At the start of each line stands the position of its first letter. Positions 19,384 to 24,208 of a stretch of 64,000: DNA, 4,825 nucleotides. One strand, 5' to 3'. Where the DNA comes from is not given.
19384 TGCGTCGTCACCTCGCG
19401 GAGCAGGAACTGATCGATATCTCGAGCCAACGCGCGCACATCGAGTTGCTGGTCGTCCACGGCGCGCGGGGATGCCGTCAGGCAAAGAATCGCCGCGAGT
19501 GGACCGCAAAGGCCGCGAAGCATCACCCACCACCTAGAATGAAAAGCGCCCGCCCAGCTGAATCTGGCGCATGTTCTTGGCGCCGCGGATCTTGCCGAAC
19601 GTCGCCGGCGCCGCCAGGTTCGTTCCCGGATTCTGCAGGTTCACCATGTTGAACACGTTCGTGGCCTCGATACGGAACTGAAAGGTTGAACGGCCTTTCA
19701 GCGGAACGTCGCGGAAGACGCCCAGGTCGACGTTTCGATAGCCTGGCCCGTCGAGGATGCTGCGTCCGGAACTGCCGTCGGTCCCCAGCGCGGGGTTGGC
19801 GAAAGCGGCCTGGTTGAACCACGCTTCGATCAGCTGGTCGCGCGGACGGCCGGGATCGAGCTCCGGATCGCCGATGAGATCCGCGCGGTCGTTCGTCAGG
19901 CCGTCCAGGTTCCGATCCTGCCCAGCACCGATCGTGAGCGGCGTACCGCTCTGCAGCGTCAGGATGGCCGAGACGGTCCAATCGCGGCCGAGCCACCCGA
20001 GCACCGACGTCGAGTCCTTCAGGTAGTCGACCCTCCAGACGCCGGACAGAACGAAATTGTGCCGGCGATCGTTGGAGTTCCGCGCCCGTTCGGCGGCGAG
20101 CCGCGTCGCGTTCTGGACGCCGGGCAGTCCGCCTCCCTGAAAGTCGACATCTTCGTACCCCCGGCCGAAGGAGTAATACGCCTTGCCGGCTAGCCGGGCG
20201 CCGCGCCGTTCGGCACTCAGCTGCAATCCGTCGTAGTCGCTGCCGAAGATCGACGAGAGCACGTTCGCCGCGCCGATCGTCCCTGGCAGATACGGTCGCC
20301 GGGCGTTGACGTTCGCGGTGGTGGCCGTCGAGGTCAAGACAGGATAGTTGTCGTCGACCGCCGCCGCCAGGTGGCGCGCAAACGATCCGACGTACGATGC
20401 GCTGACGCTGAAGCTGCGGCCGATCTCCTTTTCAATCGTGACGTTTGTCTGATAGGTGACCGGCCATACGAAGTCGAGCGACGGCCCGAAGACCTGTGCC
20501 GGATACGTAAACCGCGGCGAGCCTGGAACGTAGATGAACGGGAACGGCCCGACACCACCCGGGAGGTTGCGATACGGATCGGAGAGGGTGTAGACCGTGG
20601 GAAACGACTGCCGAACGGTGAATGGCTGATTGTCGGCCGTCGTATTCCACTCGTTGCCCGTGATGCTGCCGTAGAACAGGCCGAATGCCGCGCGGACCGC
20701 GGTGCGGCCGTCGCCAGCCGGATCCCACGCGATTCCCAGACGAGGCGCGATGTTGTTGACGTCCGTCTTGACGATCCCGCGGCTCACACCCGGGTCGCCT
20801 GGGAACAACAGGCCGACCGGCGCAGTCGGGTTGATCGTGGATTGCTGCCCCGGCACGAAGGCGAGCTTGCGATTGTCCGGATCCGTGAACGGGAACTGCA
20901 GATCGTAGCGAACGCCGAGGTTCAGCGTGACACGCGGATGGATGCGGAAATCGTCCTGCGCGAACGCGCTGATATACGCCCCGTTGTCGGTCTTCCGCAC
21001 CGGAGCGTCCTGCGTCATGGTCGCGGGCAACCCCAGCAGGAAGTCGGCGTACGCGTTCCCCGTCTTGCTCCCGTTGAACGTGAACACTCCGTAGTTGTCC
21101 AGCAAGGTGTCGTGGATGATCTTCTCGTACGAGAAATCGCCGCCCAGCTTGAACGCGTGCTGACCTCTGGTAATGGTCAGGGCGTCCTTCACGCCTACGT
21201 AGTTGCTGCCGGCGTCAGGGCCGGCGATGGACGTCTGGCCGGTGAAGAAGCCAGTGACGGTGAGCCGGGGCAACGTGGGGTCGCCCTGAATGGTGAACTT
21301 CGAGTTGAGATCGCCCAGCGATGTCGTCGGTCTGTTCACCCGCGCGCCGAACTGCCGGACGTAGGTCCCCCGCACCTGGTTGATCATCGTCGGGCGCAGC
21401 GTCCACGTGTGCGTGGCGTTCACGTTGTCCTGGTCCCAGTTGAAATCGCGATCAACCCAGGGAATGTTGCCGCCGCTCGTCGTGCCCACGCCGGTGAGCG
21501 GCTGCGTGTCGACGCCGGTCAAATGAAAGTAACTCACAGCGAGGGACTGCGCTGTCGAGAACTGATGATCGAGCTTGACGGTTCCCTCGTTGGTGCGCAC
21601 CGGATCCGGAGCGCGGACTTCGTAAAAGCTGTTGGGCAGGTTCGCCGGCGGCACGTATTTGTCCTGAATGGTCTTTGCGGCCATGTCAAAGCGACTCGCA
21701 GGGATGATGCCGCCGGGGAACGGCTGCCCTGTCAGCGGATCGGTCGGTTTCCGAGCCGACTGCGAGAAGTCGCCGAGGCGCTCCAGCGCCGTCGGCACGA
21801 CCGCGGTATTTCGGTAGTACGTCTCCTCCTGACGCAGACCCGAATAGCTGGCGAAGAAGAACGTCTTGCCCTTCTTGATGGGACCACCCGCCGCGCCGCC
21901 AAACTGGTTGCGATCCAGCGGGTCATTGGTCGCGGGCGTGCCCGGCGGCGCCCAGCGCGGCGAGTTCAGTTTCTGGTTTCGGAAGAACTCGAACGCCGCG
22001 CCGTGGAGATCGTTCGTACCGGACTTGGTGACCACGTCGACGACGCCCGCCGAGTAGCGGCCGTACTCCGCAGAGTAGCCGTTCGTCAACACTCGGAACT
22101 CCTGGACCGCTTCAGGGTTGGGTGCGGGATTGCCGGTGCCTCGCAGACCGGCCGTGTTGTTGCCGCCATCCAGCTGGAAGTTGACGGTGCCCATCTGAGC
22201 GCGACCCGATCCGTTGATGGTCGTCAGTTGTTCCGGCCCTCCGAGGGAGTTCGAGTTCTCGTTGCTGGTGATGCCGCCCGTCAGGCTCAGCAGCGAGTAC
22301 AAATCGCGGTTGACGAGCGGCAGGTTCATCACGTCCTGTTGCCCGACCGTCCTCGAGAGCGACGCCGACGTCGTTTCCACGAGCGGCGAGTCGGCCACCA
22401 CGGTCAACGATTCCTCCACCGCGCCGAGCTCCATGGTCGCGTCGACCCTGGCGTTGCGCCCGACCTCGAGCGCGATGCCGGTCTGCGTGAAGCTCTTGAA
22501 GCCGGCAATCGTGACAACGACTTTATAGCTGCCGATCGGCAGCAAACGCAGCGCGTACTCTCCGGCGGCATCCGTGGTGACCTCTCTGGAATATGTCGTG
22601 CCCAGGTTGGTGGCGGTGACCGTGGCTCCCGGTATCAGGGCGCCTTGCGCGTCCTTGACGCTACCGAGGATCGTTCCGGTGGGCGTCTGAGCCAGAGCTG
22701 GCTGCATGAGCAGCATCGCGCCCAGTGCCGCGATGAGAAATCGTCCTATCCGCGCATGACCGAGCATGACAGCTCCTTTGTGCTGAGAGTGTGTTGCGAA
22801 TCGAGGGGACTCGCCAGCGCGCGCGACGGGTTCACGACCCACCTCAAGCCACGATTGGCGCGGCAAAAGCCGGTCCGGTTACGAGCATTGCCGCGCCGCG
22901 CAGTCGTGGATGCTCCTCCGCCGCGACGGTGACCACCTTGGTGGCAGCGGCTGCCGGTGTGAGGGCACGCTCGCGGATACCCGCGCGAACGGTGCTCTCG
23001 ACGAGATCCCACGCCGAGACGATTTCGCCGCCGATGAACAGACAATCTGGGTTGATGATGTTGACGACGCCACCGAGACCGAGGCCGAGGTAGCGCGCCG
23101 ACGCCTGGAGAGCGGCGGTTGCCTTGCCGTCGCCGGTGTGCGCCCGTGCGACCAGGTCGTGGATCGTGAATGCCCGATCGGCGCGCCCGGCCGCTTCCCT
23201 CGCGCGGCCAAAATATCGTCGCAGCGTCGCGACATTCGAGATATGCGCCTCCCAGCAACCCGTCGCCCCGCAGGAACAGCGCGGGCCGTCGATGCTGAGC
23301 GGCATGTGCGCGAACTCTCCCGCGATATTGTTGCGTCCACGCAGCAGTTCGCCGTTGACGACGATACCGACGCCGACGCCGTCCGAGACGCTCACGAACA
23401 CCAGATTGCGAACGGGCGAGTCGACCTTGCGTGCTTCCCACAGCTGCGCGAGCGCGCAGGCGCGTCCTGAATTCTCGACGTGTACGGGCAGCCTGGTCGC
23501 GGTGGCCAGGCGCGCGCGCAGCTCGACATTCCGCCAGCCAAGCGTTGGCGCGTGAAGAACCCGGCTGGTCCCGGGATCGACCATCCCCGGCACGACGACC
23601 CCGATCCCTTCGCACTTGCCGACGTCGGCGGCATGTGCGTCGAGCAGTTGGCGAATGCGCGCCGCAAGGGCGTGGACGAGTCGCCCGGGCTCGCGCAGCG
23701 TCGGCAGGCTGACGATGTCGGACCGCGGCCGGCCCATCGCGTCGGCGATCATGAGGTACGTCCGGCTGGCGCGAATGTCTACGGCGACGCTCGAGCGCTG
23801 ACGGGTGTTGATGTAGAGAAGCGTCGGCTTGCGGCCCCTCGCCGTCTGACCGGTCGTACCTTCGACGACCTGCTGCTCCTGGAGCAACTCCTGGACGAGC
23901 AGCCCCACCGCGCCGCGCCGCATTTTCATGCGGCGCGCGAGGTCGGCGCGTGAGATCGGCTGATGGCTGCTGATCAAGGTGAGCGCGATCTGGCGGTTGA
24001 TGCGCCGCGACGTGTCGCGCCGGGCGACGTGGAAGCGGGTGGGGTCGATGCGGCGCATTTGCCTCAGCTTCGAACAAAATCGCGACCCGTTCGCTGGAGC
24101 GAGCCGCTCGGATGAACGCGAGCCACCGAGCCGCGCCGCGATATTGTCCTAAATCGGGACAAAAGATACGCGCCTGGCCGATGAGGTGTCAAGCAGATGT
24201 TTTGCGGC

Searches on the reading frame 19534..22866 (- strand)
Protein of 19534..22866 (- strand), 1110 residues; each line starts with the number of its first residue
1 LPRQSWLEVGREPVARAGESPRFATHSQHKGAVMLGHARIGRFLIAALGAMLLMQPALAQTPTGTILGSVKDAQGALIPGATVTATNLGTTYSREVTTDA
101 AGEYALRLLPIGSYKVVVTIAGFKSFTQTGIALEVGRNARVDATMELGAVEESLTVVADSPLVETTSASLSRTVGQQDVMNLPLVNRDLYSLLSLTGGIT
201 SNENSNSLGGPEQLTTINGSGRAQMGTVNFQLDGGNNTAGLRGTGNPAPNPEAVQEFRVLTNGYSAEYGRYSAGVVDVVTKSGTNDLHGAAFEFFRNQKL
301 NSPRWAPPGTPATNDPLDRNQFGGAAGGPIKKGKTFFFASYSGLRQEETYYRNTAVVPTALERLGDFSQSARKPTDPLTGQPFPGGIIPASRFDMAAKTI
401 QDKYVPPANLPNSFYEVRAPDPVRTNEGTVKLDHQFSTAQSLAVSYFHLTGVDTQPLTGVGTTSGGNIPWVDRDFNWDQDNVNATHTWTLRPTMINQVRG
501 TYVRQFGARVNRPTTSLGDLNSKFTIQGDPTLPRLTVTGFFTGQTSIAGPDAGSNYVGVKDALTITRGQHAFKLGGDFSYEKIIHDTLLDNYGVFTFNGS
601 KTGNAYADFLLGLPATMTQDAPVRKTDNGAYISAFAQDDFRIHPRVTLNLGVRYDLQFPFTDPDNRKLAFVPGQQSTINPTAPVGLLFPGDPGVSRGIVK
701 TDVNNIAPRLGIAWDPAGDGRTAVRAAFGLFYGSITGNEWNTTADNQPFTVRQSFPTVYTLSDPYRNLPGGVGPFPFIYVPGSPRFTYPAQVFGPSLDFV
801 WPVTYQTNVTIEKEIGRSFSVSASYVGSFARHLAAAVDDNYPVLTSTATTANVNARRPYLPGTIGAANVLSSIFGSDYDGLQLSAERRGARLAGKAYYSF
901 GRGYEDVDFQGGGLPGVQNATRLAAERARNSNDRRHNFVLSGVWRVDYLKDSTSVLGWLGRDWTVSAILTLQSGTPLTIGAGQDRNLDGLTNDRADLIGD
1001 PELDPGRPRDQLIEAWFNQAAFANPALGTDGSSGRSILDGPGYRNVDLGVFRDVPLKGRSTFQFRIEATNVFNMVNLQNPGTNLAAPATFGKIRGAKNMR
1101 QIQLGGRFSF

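Call 43: search_protein_families(library=pfam, proteins=[window:19534-22866:-], max_evalue=0.001)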
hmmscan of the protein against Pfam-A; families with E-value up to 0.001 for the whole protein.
window:19534-22866:- (1110 aa): 5 families
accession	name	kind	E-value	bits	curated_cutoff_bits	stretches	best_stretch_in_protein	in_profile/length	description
PF25183.1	OMP_b-brl_4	-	4.6e-203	677.4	30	1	279-1103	1-838/838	Outer membrane beta barrel domain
PF13620.12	CarboxypepD_reg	-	1.3e-21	77.2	32.3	1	65-146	1-82/82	Carboxypeptidase regulatory-like domain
PF13715.12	CarbopepD_reg_2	-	2.8e-07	30.9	32.2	1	67-129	2-61/88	CarboxypepD_reg-like domain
PF17210.9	SdrD_B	-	0.00014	22.4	29.7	1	70-143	16-85/112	SdrD B-like domain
PF02369.22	Big_1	-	0.00056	20.4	34.9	0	65-122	20-82/93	Bacterial Ig-like domain (group 1)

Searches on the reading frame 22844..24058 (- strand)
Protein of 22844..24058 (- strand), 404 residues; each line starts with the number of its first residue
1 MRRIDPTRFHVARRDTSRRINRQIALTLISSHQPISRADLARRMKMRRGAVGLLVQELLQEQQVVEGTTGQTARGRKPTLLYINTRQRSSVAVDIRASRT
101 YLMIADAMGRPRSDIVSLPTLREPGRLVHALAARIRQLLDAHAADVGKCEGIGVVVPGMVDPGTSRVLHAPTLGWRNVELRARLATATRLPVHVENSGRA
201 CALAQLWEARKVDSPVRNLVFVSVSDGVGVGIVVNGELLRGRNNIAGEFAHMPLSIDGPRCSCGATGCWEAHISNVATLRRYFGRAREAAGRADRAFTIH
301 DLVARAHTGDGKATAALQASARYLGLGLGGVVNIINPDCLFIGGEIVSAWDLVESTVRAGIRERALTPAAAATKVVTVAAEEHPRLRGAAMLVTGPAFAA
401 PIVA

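Call 43: search_protein_families(library=pfam, proteins=[window:22844-24058:-], max_evalue=0.001)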
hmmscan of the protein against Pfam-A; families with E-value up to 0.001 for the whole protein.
window:22844-24058:- (404 aa): 1 family
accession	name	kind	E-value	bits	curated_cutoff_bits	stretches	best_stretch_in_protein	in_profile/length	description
PF00480.26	ROK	-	1.9e-51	175.8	22.9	1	126-394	34-292/294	ROK family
